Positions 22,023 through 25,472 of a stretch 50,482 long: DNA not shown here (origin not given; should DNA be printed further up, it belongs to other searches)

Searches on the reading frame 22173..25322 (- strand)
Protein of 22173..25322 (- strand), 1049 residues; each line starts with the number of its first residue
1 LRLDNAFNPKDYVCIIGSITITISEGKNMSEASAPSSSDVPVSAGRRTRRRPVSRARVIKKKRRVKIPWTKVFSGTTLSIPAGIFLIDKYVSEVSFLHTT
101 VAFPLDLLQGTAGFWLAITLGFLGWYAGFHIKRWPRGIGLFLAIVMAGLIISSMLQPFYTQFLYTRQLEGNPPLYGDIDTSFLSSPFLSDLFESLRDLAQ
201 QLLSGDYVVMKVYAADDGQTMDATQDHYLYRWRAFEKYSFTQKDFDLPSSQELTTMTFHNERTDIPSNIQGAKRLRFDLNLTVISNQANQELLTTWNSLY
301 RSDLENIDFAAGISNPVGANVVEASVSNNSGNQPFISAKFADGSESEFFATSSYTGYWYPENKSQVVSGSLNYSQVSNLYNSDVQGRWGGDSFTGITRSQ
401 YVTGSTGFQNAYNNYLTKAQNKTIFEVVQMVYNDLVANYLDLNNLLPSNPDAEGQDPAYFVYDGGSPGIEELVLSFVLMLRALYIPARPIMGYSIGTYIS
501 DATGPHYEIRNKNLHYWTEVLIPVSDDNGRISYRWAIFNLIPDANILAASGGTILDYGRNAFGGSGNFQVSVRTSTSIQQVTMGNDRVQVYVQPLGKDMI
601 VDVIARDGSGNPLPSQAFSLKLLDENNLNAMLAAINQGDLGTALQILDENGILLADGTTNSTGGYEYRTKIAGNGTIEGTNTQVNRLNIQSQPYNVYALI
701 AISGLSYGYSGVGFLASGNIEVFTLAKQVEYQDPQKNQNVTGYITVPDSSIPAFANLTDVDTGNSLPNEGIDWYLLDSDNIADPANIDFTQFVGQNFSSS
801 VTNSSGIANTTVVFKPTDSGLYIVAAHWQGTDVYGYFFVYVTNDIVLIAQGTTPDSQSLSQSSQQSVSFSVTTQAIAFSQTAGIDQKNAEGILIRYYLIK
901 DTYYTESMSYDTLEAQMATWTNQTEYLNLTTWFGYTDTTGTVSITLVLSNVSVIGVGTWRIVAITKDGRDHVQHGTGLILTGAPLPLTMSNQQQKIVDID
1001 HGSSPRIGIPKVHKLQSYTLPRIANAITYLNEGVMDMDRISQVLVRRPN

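Call 18: search_protein_families(library=pfam, proteins=[window:22173-25322:-], max_evalue=0.00001)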
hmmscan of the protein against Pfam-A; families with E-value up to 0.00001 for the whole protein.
window:22173-25322:- (1049 aa): 1 family
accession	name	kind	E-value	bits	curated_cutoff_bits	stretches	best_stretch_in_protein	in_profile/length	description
PF01841.26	Transglut_core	-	6.6e-08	33.2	23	1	413-526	4-99/108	Transglutaminase-like superfamily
